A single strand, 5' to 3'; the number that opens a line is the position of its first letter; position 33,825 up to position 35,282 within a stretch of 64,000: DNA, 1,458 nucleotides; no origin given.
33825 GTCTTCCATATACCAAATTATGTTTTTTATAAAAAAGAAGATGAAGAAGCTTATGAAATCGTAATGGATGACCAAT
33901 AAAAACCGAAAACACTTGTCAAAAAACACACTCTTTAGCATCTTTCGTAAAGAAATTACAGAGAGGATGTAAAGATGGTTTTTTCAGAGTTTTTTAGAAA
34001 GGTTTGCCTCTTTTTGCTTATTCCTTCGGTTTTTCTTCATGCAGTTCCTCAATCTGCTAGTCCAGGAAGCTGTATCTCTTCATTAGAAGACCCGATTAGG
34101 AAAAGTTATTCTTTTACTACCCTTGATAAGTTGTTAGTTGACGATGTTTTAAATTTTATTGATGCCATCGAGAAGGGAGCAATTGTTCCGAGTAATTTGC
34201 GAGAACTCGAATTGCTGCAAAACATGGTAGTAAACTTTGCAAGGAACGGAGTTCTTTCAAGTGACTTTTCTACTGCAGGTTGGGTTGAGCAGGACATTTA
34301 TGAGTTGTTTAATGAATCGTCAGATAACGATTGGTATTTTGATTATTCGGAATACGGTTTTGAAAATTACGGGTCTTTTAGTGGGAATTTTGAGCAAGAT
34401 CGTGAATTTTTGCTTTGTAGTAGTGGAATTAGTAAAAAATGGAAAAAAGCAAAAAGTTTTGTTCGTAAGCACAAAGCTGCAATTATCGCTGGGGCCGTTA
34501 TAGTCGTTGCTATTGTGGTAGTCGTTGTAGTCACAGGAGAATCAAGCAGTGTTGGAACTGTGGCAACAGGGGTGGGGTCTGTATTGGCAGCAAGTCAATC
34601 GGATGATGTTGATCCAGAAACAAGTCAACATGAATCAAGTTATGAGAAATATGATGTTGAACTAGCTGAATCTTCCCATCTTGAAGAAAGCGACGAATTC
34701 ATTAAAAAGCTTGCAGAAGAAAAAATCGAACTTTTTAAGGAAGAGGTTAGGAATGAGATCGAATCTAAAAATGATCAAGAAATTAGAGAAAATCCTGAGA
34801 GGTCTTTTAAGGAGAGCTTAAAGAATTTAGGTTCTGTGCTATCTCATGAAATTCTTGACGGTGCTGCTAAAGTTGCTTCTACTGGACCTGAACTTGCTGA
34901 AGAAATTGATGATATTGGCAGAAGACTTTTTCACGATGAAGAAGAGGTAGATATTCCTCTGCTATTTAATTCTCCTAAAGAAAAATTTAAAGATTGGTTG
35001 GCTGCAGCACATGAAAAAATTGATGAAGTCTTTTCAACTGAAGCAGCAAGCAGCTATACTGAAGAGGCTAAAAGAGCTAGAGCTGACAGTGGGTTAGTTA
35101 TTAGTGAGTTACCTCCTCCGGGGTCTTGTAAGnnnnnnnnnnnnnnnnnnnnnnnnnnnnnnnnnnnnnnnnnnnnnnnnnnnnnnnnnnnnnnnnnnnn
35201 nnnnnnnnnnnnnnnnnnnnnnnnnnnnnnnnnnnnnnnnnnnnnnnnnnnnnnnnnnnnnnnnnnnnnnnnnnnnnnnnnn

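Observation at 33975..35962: Signal-peptide/TM-anchored polymorphic nuclease toxin plus immunity gene: possible undescribed delivery class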

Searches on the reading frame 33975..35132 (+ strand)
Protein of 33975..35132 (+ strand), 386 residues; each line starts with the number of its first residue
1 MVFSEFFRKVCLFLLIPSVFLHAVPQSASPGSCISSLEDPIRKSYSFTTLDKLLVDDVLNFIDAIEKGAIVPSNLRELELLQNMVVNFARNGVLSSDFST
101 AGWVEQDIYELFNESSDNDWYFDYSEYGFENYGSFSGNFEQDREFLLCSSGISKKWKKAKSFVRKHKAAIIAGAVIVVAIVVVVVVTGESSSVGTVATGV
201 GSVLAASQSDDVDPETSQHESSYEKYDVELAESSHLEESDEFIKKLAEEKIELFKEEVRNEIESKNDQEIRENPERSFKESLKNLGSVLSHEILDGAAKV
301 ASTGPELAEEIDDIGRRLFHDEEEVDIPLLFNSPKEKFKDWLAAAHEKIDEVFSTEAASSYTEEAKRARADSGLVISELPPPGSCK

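Call 29: search_protein_representatives(alignment_id=A1)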
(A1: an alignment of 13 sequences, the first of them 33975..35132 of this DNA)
Query: 13 sequences, 371 profile positions. Proteins with E-value up to 0.001 (for the whole library): 795; up to 1e-10: 521; up to 1e-30: 293. The best 150 are listed.
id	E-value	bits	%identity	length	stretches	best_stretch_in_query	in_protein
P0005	4.2e-122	424.4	-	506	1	2-369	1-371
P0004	1.9e-120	419.0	-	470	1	6-370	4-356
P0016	1.9e-120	419.0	-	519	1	2-369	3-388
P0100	1.1e-119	416.5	-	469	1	34-369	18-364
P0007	1.2e-119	416.4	-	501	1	2-370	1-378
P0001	3.6e-119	414.7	-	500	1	2-370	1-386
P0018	4.1e-114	398.1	-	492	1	1-369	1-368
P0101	7.6e-112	390.6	-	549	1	2-369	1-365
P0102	8.2e-112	390.5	-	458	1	2-368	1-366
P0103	4.7e-111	388.1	-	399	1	1-368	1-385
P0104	4.9e-108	378.1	-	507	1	6-368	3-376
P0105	9.6e-106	370.6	-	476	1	5-368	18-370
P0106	6.9e-105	367.8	-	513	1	3-368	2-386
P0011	1.3e-104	366.8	-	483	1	8-369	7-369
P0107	1.5e-104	366.7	-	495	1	13-368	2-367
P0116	1.3e-95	337.3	-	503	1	2-369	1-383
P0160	1.3e-76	274.7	-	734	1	5-305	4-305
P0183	3.3e-65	237.2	-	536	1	2-368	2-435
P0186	1.7e-64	234.9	-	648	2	10-289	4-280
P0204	6.1e-59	216.6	-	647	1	14-297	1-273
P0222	3.8e-55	204.1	-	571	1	4-283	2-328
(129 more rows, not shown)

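Call 50: search_protein_families(library=pfam, alignment_id=A1, max_evalue=0.01)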
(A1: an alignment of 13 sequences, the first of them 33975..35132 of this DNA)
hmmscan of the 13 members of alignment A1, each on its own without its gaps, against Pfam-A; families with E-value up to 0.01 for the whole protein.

A. member 1, window:33975-35132:+ (386 aa): 0 families

B. families by the number of members that match (of 13 scanned): 3 families
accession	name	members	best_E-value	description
PF24210.1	T4_RIIA1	1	0.0012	RIIA.1-like protein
PF20187.3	DUF6550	1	0.0057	Family of unknown function (DUF6550)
PF04888.17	SseC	1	0.0081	Secretion system effector C (SseC) like family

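Call 70: search_protein_families(library=pfam, proteins=[P0102, P0183, P0104, P0116, P0186, P0204, P0222, P0100, P0101, P0160], max_evalue=0.01)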
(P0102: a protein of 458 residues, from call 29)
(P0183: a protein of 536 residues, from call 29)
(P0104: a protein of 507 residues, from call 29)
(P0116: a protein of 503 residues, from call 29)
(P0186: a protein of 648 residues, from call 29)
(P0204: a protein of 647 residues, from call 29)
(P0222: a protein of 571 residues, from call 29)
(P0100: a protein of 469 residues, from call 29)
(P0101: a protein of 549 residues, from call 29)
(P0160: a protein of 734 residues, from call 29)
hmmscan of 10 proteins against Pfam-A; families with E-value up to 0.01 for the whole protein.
P0102 (458 aa): 1 family
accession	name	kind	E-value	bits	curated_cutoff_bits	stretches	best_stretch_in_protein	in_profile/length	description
PF14076.12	DUF4258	-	7.2e-06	26.7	25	1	396-453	2-69/71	Domain of unknown function (DUF4258)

P0183 (536 aa): 1 family
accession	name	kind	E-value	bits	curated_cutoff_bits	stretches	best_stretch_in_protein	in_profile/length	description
PF03033.26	Glyco_transf_28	-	0.0091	16.5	26.2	0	173-226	74-127/139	Glycosyltransferase family 28 N-terminal domain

P0104 (507 aa): 3 families
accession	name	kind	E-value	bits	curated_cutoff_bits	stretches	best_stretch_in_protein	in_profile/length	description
PF21827.1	New_glue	-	0.0076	16.4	31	0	165-223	5-66/94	New glue protein family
PF19733.4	DUF6223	-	0.0077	17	27.4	0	152-197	31-76/98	Family of unknown function (DUF6223)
PF05055.17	DUF677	-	0.0097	15.3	29.1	0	146-210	171-237/336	Protein of unknown function (DUF677)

P0116 (503 aa): 0 families

P0186 (648 aa): 9 families
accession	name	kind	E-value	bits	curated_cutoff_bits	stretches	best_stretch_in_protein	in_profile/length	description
PF07719.23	TPR_2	-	1.2e-07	31.8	27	1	317-349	2-34/34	Tetratricopeptide repeat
PF00515.34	TPR_1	-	1.1e-06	28.6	27.8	1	350-381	1-32/34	Tetratricopeptide repeat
PF13414.12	TPR_11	-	1.4e-06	28.3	26.8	1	329-364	7-42/42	TPR repeat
PF13371.12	TPR_9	-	2.8e-06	27.7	35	1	326-382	5-61/73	Tetratricopeptide repeat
PF13432.12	TPR_16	-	1.6e-05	25.7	32.7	1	321-381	2-62/65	Tetratricopeptide repeat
PF13181.12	TPR_8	-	2.4e-05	24.6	25.7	0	351-381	2-32/34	Tetratricopeptide repeat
PF13431.12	TPR_17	-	4.5e-05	23.8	24.4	1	341-370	4-33/34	Tetratricopeptide repeat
PF14559.12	TPR_19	-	0.0013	19.5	25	1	327-367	2-42/68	Tetratricopeptide repeat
PF25575.1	TPR_BSK1_C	-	0.0096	16.2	42.2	0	319-373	45-100/118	Serine/threonine-protein kinase BSK1-like, TPR repeats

P0204 (647 aa): 10 families
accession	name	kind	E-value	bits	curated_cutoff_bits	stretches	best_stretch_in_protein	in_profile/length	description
PF00515.34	TPR_1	-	1.9e-06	27.8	27.8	1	326-343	17-34/34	Tetratricopeptide repeat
PF13414.12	TPR_11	-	2.7e-06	27.4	26.8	1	326-358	10-42/42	TPR repeat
PF07719.23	TPR_2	-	3.1e-06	27.3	27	1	312-343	3-34/34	Tetratricopeptide repeat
PF13181.12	TPR_8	-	3.3e-05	24.2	25.7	1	320-343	11-34/34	Tetratricopeptide repeat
PF13431.12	TPR_17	-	0.00013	22.4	24.4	1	333-361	2-30/34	Tetratricopeptide repeat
PF14559.12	TPR_19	-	0.00054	20.7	25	1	321-361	2-42/68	Tetratricopeptide repeat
PF13432.12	TPR_16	-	0.0018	19.2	32.7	1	319-372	6-59/65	Tetratricopeptide repeat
PF13371.12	TPR_9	-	0.0041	17.5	35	1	319-375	4-60/73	Tetratricopeptide repeat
PF04888.17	SseC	-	0.0055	16.8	30.2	0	145-223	123-196/312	Secretion system effector C (SseC) like family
PF23914.1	TPR_CcmH_CycH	-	0.0057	16.9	42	0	317-362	57-102/158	Cytochrome c-type biogenesis protein H TPR domain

P0222 (571 aa): 1 family
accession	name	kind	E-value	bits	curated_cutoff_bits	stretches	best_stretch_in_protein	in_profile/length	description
PF17562.7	Styelin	-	0.0038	18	27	1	159-180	1-22/59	Styelin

P0100 (469 aa): 1 family
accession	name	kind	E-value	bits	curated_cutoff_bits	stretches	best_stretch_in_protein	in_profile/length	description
PF17061.10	PARM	-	0.0036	17.9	35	1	158-259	37-135/296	PARM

P0101 (549 aa): 0 families

P0160 (734 aa): 6 families
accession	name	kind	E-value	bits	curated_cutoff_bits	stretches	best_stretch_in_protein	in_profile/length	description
PF13414.12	TPR_11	-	9.7e-08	32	26.8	1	355-391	6-42/42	TPR repeat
PF00515.34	TPR_1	-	1.5e-07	31.4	27.8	1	380-402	4-26/34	Tetratricopeptide repeat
PF07719.23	TPR_2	-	1.6e-06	28.2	27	0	380-402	4-26/34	Tetratricopeptide repeat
PF13181.12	TPR_8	-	0.00013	22.3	25.7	0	380-402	4-26/34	Tetratricopeptide repeat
PF13431.12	TPR_17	-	0.00043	20.8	24.4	1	368-397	4-33/34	Tetratricopeptide repeat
PF13371.12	TPR_9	-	0.00069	20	35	0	372-407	24-59/73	Tetratricopeptide repeat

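Call 71: search_solved_structures(query=A1, max_evalue=1)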
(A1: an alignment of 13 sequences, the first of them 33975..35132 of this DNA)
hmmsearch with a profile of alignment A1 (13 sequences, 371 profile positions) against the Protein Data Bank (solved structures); distinct sequences matched with E-value up to 1: 2.
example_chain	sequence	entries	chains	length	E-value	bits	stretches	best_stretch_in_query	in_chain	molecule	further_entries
6czx_A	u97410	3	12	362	0.31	13.4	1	101-156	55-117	Phosphoserine aminotransferase 1, chloroplastic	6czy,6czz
9xti_A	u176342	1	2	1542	0.49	12.8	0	164-242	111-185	E3 ubiquitin-protein ligase UBR4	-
